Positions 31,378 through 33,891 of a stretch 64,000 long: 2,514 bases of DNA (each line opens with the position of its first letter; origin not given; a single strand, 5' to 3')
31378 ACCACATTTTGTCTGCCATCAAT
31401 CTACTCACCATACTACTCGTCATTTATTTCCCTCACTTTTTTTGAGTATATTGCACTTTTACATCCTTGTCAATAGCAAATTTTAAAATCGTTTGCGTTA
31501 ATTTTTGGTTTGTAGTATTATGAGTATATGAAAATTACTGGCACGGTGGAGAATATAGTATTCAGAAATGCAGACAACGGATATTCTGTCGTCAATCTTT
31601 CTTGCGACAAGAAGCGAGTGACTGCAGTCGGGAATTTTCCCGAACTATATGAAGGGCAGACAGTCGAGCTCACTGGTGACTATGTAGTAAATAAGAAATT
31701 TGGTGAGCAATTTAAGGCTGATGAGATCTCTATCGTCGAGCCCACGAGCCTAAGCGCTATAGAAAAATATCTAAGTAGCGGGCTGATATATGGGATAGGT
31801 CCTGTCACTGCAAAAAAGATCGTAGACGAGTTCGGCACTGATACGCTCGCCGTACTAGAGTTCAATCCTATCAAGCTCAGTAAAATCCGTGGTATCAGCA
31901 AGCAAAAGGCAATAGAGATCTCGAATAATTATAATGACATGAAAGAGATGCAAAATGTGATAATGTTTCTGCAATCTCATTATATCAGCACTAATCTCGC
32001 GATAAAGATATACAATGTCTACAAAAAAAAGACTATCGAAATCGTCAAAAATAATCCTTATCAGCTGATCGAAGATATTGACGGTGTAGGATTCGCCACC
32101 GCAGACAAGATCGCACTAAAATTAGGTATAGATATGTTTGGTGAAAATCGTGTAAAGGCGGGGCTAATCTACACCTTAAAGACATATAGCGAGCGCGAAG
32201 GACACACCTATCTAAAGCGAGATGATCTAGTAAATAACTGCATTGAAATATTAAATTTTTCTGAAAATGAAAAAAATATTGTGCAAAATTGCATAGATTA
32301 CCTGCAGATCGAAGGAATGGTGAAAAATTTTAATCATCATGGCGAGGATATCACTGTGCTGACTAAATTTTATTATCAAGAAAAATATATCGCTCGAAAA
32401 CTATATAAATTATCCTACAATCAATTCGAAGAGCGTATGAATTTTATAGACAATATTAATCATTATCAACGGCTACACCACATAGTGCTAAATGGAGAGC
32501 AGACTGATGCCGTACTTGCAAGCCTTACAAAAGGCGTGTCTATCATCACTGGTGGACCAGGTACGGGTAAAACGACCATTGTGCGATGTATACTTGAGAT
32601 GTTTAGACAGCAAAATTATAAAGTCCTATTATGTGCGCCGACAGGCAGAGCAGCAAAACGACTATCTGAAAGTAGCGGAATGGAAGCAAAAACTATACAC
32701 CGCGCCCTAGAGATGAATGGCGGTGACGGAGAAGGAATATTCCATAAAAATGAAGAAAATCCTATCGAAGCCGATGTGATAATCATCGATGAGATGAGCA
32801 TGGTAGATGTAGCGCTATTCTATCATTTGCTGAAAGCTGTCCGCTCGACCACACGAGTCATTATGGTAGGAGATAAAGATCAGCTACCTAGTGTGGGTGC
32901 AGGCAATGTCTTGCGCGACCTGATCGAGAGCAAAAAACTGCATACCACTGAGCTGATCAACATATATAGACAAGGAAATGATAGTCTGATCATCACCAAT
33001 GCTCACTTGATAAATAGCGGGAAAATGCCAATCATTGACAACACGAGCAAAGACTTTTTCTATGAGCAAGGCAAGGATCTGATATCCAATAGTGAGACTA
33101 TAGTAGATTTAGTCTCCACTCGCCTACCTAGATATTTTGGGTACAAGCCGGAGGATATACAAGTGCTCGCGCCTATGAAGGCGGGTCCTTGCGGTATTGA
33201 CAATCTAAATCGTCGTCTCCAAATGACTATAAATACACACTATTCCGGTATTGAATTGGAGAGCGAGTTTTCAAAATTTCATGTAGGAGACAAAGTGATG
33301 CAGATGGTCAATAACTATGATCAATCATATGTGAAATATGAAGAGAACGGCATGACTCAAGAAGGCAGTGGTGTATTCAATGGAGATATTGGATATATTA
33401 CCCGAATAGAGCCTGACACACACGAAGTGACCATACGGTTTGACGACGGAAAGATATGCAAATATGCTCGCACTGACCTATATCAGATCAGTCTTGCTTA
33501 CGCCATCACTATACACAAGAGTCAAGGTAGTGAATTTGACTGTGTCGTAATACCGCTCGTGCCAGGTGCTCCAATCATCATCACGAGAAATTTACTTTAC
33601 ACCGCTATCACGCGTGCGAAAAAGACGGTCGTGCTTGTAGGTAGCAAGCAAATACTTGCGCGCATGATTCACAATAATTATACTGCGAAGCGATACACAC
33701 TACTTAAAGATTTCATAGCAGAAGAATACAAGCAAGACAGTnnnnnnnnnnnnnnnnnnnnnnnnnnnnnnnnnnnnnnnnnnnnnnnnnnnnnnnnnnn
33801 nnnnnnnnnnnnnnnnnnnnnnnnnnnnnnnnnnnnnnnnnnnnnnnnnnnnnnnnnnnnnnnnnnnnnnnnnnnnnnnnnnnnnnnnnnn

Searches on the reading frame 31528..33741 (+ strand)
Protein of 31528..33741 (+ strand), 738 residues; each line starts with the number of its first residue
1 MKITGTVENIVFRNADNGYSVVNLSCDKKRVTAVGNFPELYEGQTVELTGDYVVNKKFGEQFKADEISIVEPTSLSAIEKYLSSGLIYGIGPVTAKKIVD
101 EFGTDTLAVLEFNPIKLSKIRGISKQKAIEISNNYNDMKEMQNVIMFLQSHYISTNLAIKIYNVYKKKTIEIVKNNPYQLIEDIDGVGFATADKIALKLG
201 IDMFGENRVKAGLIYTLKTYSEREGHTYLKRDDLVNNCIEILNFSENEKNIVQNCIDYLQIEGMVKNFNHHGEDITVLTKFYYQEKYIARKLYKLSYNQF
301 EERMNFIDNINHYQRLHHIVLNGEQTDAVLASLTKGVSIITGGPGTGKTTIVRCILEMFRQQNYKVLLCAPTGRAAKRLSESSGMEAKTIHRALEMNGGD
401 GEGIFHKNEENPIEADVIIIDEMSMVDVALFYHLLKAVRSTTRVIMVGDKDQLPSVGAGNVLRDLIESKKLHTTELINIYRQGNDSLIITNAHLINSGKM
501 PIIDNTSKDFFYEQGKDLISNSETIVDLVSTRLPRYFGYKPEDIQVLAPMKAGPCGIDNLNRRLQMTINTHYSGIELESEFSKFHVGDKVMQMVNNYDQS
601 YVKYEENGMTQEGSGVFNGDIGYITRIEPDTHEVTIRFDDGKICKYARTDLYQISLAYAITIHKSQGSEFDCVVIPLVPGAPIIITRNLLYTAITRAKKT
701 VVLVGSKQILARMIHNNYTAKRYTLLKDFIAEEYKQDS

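Call 81: find_related_loci(query=window:31528-33741:+, collection=metagenome_contigs, flank=7000)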
Query window:31528-33741:+ (738 aa) in metagenome_contigs; peptide patterns used: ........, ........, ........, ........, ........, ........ (x = any residue, [..] = any of these).
215 stretches matched a pattern; 164 encode a relative of the query (tblastn E <= 1e-3); the best 80 are kept; 80 distinct loci.
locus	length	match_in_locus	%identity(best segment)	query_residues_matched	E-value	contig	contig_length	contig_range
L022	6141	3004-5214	87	1-737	0e+0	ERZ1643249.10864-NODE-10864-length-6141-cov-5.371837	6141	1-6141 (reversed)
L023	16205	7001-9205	79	1-735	0e+0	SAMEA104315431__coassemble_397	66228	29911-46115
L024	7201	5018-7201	80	1-728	0e+0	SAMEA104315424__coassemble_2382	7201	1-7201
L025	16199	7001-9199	50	1-730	0e+0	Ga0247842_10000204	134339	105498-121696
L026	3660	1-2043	51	53-730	0e+0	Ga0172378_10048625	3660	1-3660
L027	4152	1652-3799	44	3-731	0e+0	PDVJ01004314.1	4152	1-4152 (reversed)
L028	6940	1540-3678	44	3-728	7e-176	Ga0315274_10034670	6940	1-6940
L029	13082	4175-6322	44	3-731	2e-174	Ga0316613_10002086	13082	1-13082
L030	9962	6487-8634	44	3-731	5e-173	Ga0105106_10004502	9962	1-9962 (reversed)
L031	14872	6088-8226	44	3-728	4e-173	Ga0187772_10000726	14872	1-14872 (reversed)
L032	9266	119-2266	44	3-731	5e-173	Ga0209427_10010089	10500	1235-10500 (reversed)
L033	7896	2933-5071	44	3-728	3e-173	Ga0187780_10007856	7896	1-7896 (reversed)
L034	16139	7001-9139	43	3-728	4e-172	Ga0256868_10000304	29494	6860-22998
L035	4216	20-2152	44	3-726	4e-178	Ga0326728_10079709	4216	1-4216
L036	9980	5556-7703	44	3-731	2e-171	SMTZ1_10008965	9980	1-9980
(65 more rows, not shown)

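Call 90: search_protein_families(library=pfam, proteins=[L023:10989-11192:-], max_evalue=0.001)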
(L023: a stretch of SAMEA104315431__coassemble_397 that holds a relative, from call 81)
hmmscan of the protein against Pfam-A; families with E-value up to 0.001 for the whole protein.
L023:10989-11192:- (68 aa): 5 families
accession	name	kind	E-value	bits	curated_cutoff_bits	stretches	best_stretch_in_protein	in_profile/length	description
PF01381.28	HTH_3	-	1.6e-14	54.1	23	1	9-63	1-55/55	Helix-turn-helix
PF12844.13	HTH_19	-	2.1e-11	44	30.2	1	7-66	2-61/64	Helix-turn-helix domain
PF13560.12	HTH_31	-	7.6e-09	36.2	27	1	5-52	2-50/64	Helix-turn-helix domain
PF13443.12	HTH_26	-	2e-06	28.4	22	1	8-59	1-53/63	Cro/C1-type HTH DNA-binding domain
PF13413.12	HTH_25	-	0.00083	19.6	24.6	0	8-38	1-31/62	Helix-turn-helix domain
